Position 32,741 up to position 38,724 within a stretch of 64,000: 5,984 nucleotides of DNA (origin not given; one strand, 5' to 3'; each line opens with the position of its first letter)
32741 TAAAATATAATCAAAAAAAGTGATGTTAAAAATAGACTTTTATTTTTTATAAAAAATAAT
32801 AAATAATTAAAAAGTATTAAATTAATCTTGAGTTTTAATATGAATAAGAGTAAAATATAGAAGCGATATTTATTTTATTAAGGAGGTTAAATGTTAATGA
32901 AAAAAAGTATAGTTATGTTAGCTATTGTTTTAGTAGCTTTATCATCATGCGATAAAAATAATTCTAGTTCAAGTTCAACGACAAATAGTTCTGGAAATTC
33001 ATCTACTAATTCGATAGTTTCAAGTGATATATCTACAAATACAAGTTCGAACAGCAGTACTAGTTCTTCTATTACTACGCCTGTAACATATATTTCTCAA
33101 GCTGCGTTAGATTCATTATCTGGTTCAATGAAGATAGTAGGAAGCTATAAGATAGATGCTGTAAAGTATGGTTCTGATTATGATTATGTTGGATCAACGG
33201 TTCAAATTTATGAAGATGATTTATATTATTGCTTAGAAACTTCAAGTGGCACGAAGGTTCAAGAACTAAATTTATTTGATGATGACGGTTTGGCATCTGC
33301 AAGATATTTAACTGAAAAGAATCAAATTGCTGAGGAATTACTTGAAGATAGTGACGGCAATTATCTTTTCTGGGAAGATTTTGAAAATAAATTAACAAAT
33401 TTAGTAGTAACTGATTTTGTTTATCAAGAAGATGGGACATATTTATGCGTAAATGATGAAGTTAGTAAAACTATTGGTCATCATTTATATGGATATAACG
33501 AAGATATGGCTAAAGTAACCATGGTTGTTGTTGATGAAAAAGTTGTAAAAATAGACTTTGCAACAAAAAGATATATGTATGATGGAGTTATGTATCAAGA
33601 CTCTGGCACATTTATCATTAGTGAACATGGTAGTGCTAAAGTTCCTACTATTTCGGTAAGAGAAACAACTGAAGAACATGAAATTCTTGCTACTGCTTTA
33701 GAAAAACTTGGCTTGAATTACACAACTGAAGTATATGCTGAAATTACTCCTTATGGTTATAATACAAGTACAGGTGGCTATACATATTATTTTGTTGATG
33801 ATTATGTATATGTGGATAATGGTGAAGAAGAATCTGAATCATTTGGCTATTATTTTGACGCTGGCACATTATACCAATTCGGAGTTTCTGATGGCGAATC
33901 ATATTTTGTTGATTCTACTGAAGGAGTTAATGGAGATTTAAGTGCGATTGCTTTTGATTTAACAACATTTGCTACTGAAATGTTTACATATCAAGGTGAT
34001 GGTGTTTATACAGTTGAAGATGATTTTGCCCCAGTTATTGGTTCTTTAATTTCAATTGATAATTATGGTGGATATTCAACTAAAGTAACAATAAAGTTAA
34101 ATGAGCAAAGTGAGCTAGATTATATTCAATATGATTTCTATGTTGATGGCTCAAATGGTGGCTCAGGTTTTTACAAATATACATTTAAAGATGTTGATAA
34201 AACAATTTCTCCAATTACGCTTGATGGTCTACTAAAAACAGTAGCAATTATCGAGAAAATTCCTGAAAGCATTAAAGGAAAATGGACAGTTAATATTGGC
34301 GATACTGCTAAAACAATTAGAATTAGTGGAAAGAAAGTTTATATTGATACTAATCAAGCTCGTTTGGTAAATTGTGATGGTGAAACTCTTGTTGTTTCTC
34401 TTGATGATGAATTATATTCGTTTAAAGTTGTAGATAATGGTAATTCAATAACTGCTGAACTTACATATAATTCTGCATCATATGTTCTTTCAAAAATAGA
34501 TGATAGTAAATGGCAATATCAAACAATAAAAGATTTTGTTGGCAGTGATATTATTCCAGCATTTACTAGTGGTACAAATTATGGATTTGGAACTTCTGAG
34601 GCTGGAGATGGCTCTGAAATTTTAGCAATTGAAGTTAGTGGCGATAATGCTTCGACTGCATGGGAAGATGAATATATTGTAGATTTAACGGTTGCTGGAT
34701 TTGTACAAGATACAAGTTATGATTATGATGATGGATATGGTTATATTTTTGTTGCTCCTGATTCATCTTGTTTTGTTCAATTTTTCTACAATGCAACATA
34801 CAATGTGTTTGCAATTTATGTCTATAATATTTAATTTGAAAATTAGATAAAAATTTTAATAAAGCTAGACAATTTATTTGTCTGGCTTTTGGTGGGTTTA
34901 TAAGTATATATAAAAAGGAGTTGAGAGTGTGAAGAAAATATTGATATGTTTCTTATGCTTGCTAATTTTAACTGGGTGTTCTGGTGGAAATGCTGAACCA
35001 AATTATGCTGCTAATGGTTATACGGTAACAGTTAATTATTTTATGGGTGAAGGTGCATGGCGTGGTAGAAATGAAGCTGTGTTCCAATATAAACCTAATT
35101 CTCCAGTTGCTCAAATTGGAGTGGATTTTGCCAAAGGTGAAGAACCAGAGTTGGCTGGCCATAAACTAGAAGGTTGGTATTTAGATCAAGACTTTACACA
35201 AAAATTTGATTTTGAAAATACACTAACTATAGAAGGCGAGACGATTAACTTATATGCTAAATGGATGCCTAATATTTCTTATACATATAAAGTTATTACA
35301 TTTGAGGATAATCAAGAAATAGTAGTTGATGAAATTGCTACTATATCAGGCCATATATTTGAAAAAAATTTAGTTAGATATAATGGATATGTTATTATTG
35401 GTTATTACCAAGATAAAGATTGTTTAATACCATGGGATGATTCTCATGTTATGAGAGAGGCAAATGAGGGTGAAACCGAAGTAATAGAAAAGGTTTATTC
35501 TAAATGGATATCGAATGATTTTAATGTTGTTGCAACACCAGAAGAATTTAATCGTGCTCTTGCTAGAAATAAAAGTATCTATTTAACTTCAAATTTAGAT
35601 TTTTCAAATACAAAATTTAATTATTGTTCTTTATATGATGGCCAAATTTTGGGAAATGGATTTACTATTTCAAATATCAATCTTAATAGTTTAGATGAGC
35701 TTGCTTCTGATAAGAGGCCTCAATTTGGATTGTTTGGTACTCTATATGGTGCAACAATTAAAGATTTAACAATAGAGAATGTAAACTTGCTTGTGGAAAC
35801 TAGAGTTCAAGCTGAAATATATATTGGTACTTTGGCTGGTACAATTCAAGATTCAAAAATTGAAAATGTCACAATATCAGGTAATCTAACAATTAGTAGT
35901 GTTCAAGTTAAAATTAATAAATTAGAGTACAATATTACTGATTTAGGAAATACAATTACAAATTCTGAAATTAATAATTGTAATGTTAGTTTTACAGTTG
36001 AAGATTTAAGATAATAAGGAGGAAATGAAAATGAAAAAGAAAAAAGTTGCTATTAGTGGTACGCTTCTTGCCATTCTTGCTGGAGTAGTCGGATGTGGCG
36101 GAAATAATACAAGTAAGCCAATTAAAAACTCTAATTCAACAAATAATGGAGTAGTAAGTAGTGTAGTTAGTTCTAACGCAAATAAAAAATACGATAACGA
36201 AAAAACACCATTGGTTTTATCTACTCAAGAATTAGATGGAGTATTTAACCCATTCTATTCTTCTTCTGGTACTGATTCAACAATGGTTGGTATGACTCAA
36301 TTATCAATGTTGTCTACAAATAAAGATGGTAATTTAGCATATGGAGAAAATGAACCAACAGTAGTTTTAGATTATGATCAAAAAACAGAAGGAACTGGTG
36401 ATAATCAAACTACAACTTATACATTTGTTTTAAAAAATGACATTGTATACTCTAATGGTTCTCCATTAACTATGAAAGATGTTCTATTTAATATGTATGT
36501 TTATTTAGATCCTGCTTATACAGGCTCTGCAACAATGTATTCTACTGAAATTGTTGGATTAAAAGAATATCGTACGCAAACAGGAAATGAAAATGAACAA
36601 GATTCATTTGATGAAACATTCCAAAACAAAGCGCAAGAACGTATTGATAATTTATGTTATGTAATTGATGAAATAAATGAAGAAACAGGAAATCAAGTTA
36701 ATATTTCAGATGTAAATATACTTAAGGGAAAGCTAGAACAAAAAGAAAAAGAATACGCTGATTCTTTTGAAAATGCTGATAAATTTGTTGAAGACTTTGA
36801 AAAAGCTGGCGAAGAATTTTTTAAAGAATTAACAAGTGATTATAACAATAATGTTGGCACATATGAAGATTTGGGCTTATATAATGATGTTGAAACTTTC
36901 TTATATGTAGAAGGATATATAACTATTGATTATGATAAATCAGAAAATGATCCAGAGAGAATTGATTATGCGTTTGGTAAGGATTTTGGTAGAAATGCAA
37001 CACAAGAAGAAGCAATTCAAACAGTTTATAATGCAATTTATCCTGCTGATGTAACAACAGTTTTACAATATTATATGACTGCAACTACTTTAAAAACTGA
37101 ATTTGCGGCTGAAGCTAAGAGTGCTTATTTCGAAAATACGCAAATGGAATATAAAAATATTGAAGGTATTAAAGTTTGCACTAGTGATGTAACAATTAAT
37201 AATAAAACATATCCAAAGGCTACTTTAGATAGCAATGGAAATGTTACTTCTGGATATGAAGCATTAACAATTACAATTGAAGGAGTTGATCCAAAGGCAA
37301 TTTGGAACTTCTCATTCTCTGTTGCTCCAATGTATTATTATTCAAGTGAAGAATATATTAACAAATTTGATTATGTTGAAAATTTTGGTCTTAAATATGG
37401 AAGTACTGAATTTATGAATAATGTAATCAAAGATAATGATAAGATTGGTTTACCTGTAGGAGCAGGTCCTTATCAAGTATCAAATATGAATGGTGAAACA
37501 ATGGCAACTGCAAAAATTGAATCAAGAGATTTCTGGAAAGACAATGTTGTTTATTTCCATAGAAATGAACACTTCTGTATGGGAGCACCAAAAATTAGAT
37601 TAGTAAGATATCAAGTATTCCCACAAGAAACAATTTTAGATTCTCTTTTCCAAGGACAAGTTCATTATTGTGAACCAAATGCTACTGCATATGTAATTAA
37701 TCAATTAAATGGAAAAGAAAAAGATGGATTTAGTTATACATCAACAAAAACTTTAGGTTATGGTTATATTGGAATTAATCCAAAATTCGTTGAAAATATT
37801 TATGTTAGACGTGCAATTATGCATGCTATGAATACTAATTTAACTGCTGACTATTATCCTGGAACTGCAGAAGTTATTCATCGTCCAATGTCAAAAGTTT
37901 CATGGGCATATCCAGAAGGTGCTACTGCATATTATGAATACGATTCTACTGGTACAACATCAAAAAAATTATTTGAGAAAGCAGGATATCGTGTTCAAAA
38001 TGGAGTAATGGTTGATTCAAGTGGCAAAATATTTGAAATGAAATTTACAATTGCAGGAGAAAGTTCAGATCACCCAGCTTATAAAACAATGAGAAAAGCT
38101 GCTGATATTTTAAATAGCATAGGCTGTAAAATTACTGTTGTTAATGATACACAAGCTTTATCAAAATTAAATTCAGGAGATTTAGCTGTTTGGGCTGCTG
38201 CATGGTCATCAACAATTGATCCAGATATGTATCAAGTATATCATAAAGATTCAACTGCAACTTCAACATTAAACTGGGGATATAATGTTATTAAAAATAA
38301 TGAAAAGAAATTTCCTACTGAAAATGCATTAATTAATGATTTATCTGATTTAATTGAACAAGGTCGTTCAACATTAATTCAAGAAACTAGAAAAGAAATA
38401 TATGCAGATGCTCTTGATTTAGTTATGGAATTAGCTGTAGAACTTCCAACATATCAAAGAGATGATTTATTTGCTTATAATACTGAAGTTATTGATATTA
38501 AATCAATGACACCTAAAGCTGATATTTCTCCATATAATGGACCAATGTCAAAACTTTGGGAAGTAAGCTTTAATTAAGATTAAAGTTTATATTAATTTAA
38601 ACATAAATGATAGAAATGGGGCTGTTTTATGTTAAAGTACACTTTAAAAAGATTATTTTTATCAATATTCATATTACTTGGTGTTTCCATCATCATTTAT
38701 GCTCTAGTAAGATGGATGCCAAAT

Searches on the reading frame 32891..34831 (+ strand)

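Call 29: search_protein_families(library=pfam, proteins=[window:32891-34831:+], max_evalue=0.00001)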
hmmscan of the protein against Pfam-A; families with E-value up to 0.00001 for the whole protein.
window:32891-34831:+ (647 aa): 0 families

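Call 58: search_protein_families(library=ncbifam, proteins=[window:32891-34831:+], max_evalue=0.01)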
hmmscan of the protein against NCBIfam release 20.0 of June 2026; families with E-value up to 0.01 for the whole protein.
window:32891-34831:+ (647 aa): 2 families
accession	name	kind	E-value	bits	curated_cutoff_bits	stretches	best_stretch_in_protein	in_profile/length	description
NF041193.1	lipo_SP0191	subfamily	0.0034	17.4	75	1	3-61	1-56/190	SP0191 family lipoprotein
NF058647.1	lipo_LytA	equivalog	0.0054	16.9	110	0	3-40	1-38/107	acidic lipoprotein LytA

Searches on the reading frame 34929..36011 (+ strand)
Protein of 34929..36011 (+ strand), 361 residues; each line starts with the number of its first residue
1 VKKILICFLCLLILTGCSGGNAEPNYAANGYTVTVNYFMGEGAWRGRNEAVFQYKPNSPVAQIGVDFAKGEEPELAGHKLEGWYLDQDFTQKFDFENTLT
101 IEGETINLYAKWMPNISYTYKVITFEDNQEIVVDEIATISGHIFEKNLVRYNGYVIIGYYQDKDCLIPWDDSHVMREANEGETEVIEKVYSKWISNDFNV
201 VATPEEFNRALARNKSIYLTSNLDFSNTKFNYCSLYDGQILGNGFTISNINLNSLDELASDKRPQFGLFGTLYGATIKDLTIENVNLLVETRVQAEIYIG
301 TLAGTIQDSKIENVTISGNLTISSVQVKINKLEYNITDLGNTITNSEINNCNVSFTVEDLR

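Call 10: search_protein_families(library=pfam, proteins=[window:34929-36011:+], max_evalue=0.001)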
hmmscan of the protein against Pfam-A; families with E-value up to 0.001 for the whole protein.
window:34929-36011:+ (361 aa): 2 families
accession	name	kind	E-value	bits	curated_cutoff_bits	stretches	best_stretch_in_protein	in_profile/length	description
PF09479.16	Flg_new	-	3.4e-09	37.1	27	1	69-111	24-65/65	Listeria-Bacteroides repeat domain (List_Bact_rpt)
PF05342.19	Peptidase_M26_N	-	7.3e-06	25.8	27.7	1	267-318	204-250/250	M26 IgA1-specific Metallo-endopeptidase N-terminal region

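Call 19: search_protein_families(library=pfam, proteins=[window:34929-36011:+], max_evalue=1)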
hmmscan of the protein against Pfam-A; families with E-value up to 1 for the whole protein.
window:34929-36011:+ (361 aa): 3 families
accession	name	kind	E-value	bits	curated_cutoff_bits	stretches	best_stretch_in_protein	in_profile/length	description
PF09479.16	Flg_new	-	3.4e-09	37.1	27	1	69-111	24-65/65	Listeria-Bacteroides repeat domain (List_Bact_rpt)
PF05342.19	Peptidase_M26_N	-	7.3e-06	25.8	27.7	1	267-318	204-250/250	M26 IgA1-specific Metallo-endopeptidase N-terminal region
PF08139.17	LPAM_1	-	0.029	15.2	20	1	1-18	1-18/18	Prokaryotic membrane lipoprotein lipid attachment site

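Call 57: search_solved_structures(query=window:34929-36011:+, max_evalue=1)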
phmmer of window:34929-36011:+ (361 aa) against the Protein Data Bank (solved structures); distinct sequences matched with E-value up to 1: 1.
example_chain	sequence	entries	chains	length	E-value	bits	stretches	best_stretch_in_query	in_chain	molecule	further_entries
6x1v_L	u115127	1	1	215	0.12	14.6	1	27-62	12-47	SC44-8 Light chain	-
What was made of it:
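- Tried and rejected: No PDB sequence match (call 57).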

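Call 58: search_protein_families(library=ncbifam, proteins=[window:34929-36011:+], max_evalue=0.01)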
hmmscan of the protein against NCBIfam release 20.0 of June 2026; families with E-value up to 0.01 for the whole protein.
window:34929-36011:+ (361 aa): 1 family
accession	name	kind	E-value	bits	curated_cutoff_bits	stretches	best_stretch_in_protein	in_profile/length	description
TIGR02543.1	List_Bact_rpt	repeat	0.0011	19.3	20.95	1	81-116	9-44/44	TIGR02543 family repeat protein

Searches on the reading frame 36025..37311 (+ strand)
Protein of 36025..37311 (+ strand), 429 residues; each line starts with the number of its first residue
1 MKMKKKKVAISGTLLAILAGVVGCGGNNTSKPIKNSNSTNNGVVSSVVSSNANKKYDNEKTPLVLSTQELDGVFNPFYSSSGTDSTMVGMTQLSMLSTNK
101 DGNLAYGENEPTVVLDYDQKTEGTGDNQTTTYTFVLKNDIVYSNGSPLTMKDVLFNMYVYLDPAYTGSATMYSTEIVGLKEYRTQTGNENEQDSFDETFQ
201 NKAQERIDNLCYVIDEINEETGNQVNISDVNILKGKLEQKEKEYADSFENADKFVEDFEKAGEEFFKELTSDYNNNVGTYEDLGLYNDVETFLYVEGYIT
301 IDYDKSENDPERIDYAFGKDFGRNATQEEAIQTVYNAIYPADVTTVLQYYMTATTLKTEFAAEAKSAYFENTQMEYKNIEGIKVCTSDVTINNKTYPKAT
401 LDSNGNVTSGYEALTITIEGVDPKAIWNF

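Call 19: search_protein_families(library=pfam, proteins=[window:36025-37311:+], max_evalue=1)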
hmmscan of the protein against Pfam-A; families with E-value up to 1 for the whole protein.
window:36025-37311:+ (429 aa): 2 families
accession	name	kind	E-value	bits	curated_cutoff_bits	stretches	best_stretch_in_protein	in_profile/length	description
PF00496.27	SBP_bac_5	-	1.3e-08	34.8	32.4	1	127-181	14-70/368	Bacterial extracellular solute-binding proteins, family 5 Middle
PF01972.22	SDH_protease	-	0.031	13.7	31.3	1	196-289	168-262/286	ClpP-like SDH-type serine proteinase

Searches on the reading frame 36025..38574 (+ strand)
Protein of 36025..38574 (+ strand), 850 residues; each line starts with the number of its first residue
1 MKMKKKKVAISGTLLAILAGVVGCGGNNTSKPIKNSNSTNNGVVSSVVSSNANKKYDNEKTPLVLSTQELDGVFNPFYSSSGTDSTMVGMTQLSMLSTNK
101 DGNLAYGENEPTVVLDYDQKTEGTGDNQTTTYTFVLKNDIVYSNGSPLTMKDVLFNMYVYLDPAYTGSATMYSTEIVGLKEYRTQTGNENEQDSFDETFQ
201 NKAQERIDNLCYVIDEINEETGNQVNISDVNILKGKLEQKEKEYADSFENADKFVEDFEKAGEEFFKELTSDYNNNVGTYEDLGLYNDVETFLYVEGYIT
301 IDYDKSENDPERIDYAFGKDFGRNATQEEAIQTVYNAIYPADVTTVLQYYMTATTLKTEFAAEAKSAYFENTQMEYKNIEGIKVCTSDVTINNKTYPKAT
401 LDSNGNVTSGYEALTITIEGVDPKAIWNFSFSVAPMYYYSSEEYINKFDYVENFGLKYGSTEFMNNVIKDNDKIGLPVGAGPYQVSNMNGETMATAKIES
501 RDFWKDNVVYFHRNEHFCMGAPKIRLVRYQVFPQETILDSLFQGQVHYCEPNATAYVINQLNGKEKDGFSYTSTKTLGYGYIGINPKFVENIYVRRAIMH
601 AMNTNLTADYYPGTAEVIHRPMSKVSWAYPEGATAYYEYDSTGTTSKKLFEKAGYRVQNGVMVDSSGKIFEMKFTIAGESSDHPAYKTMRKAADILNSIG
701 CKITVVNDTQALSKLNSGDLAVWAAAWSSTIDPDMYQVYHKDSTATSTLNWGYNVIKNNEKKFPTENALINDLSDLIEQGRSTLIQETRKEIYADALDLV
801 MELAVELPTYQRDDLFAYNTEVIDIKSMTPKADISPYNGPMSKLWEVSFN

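Call 10: search_protein_families(library=pfam, proteins=[window:36025-38574:+], max_evalue=0.001)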
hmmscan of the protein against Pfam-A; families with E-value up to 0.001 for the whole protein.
window:36025-38574:+ (850 aa): 1 family
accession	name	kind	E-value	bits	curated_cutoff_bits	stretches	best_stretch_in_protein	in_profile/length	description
PF00496.27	SBP_bac_5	-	1.3e-32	113.8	32.4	2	429-742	87-361/368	Bacterial extracellular solute-binding proteins, family 5 Middle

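Call 58: search_protein_families(library=ncbifam, proteins=[window:36025-38574:+], max_evalue=0.01)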
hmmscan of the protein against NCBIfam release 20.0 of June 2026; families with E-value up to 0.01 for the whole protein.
window:36025-38574:+ (850 aa): 3 families
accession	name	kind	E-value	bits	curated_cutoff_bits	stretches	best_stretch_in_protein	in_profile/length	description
NF045467.1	Opp4A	equivalog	4.6e-37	127.5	650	2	504-827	219-543/556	oligopeptide ABC transporter substrate-binding protein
TIGR04028.1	SBP_KPN_01854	hypoth_equivalog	1.3e-15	56.9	468.5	2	584-825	262-493/509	TIGR04028 family ABC transporter substrate-binding protein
NF011689.0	PRK15109.1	equivalog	0.00066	18.5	560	1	492-642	212-362/547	ABC transporter substrate-binding protein SapA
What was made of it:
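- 36025..38577 (+): OppA-type substrate-binding lipoprotein. It is enlarged (850 aa), and its SBP_bac_5 domain is split by an insert of about 250 aa. NCBIfam Opp4A E 4.6e-37, below the family cut-off (call 58).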
